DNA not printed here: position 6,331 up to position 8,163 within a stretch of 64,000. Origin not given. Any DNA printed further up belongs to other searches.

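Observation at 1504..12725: Compact two-gene NRPS-PKS-aminotransferase assembly line with adjacent Sfp-type PPTase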

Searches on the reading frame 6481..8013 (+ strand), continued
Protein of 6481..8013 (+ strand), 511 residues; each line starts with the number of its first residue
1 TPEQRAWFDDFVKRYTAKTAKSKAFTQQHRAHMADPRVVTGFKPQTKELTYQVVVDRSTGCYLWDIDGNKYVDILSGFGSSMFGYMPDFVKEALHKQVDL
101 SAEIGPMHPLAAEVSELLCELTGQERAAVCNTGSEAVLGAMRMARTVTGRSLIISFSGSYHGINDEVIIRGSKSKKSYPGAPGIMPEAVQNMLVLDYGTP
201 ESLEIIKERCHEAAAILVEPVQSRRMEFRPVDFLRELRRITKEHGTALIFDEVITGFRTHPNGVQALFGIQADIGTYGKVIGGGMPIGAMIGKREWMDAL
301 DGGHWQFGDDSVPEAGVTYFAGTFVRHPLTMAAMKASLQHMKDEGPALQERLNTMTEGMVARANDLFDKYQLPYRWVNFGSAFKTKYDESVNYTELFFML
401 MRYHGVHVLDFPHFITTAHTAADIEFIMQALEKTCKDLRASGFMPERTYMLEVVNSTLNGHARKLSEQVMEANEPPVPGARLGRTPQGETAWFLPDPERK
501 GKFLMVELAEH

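Call 48: search_solved_structures(query=window:6481-8013:+, max_evalue=1e-10, show_alignments=1)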
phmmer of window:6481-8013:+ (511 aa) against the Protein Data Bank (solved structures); distinct sequences matched with E-value up to 1e-10: 127 (the best 60 are shown).
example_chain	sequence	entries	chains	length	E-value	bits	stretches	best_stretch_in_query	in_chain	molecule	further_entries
6kfm_A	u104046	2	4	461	6.1e-124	417.8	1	1-446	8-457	Mycosubtilin synthase subunit A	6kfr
6kfu_A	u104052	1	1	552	1.1e-123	416.9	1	1-446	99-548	Mycosubtilin synthase subunit A,Mycosubtilin synthase subunit A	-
3l44_A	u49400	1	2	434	2.1e-49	171.9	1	53-433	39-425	Glutamate-1-semialdehyde 2,1-aminomutase 1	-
6w80_A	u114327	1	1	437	6.4e-49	170.3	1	54-367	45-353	Glutamate-1-semialdehyde 2,1-aminomutase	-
5i92_A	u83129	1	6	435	8.1e-49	170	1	57-386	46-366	Glutamate-1-semialdehyde 2,1-aminomutase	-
3bs8_A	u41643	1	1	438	5.2e-48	167.3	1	53-437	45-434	Glutamate-1-semialdehyde 2,1-aminomutase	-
3fqa_A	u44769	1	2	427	2.1e-46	162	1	52-363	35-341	Glutamate-1-semialdehyde 2,1-aminomutase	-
3fq8_A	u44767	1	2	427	2.9e-46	161.5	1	52-363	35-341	Glutamate-1-semialdehyde 2,1-aminomutase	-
2gsa_A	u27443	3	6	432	5.5e-46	160.6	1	52-363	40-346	GLUTAMATE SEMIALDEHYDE AMINOTRANSFERASE | PROTEIN (GLUTAMATE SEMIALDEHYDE AMINOTRANSFERASE)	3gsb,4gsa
2hoy_A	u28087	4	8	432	7.6e-46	160.2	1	52-363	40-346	Glutamate-1-semialdehyde 2,1-aminomutase (GSAM) apo-form | Glutamate-1-semialdehyde 2,1-aminomutase (GSAM) pmp-form | Glutamate-1-semialdehyde 2,1-aminomutase (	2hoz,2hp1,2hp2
3fq7_A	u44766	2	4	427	7.7e-46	160.1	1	52-363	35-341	Glutamate-1-semialdehyde 2,1-aminomutase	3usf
2epj_A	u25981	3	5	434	1.4e-45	159.3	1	50-375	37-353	Glutamate-1-semialdehyde 2,1-aminomutase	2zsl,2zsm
3k28_A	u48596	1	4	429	1.5e-45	159.2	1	54-438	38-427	Glutamate-1-semialdehyde 2,1-aminomutase 2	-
5hdm_A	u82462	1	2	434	2.3e-45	158.6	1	52-362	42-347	Glutamate-1-semialdehyde 2,1-aminomutase 1, chloroplastic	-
2e7u_A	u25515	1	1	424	1.7e-44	155.7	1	56-390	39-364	Glutamate-1-semialdehyde 2,1-aminomutase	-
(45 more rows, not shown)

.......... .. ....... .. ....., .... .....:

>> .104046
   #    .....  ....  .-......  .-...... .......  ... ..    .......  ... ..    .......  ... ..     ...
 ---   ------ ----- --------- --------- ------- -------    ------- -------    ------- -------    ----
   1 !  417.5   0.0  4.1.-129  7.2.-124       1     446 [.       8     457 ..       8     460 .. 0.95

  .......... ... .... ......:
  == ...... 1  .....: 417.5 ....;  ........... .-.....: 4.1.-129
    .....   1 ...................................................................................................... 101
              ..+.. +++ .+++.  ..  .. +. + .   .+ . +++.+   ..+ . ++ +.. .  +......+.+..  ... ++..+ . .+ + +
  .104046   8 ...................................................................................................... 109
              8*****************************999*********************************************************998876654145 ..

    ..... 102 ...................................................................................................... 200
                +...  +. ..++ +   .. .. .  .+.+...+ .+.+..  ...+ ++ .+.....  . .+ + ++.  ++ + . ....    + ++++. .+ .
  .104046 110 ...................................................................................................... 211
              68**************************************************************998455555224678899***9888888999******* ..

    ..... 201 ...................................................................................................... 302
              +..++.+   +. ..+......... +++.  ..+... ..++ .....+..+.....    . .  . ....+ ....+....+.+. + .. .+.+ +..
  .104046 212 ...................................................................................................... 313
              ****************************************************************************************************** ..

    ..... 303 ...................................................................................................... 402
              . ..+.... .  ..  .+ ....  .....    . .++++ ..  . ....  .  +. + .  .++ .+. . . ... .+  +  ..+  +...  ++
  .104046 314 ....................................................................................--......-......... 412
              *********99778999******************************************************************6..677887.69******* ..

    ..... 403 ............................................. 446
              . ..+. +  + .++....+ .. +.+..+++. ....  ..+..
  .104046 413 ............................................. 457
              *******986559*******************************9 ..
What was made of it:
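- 6481..7818 (+): AmT domain (aa 1660-2105; Pfam core 1710-2070), PLP Lys1938. Aligns over 446 aa with the MycA AMT structure 6KFM, E 6e-124 (call 48).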

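Call 51: search_protein_families(library=pfam, proteins=[L056:1566-3707:-, L056:3379-4155:-, L056:5060-11686:+, L056:11870-12580:-, L056:12184-13368:-, L056:13393-14172:-, L056:13480-15153:+, L056:15206-17137:+, L056:17168-18205:+, L056:18205-19692:+], max_evalue=0.001)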
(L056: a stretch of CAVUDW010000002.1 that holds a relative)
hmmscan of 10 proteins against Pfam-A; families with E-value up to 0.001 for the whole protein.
L056:1566-3707:- (713 aa): 3 families
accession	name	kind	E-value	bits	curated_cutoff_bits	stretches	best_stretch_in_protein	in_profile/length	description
PF13487.12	HD_5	-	3.8e-43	147.6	27.2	1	505-669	3-170/170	HD domain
PF01966.28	HD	-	3.8e-21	76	22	1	517-637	2-115/116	HD domain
PF00672.30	HAMP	-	1.4e-11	45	25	1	280-329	3-52/53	HAMP domain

L056:3379-4155:- (258 aa): 0 families

L056:5060-11686:+ (2208 aa): 11 families
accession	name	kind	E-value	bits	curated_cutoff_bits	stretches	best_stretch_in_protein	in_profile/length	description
PF00501.34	AMP-binding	-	1.5e-69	235.1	29.9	1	22-364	9-383/384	AMP-binding enzyme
PF00109.32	ketoacyl-synt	-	8.8e-67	225.8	20.8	1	614-862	3-252/252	Beta-ketoacyl synthase, N-terminal domain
PF00698.26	Acyl_transf_1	-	1.8e-53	182.5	32.7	1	1135-1431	1-294/319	Acyl transferase domain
PF00202.27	Aminotran_3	-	1.3e-47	162.9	30.5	1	1699-2055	10-372/403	Aminotransferase class-III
PF02801.28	Ketoacyl-synt_C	-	2e-41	141.2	20.8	1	870-987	1-118/119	Beta-ketoacyl synthase, C-terminal domain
PF00550.31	PP-binding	-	7.6e-29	100.2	20.8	2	525-587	2-67/67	Phosphopantetheine attachment site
PF22621.2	CurL-like_PKS_C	-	1.2e-20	73.7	27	1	1051-1112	1-62/64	CurL-like, PKS C-terminal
PF16197.11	KAsynt_C_assoc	-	1.3e-20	74.3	33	1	990-1097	1-107/111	Ketoacyl-synthetase C-terminal extension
PF22336.2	RhiE-like_linker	-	1.2e-14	54.4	27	1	1055-1115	2-61/67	RhiE-like, KS-MAT linker domain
PF13193.12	AMP-binding_C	-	1.1e-09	39.5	24.5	1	422-495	1-76/76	AMP-binding enzyme C-terminal domain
PF00108.29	Thiolase_N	-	0.0001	22.2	26.4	1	744-811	43-112/260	Thiolase, N-terminal domain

L056:11870-12580:- (236 aa): 1 family
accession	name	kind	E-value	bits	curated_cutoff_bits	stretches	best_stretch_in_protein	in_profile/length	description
PF05258.17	DciA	-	2.6e-18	66.5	24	1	143-231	1-89/89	Dna[CI] antecedent, DciA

L056:12184-13368:- (394 aa): 3 families
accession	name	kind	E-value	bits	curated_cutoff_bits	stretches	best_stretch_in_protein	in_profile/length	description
PF02463.25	SMC_N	-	1.1e-12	48.3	40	1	22-359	2-187/220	RecF/RecN/SMC N terminal domain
PF13304.12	AAA_21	-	3.7e-08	34.2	27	0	46-86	3-41/304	AAA domain, putative AbiEii toxin, Type IV TA system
PF13476.12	AAA_23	-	7.3e-05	23.9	27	1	24-89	1-65/201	AAA domain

L056:13393-14172:- (259 aa): 2 families
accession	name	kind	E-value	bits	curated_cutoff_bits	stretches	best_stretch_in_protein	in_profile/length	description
PF00378.25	ECH_1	-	4e-68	229.9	27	1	13-258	5-250/251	Enoyl-CoA hydratase/isomerase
PF16113.10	ECH_2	-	8.5e-39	134.4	27.2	1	15-194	2-184/335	Enoyl-CoA hydratase/isomerase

L056:13480-15153:+ (557 aa): 1 family
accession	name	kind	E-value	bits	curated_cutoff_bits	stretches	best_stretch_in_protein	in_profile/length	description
PF03544.19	TonB_C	-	3.1e-09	37.6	24.6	1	473-550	3-79/79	Gram-negative bacterial TonB protein C-terminal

L056:15206-17137:+ (643 aa): 2 families
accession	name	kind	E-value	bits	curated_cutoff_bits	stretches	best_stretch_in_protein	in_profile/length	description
PF04389.22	Peptidase_M28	-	2.8e-33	115.7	21.3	2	438-618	28-192/193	Peptidase family M28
PF01546.33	Peptidase_M20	-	0.00011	22.6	24.6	1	443-506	32-99/206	Peptidase family M20/M25/M40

L056:17168-18205:+ (345 aa): 1 family
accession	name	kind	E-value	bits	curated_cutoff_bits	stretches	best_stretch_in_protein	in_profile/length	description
PF01008.23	IF-2B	-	4.7e-85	285.7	22.4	1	51-338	2-279/280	Initiation factor 2 subunit family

L056:18205-19692:+ (495 aa): 2 families
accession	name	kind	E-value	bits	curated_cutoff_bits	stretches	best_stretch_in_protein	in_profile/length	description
PF00370.27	FGGY_N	-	5.7e-61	206.6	28.8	1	4-244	2-245/245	FGGY family of carbohydrate kinases, N-terminal domain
PF02782.22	FGGY_C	-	4.4e-41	141.3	27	1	254-440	2-195/198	FGGY family of carbohydrate kinases, C-terminal domain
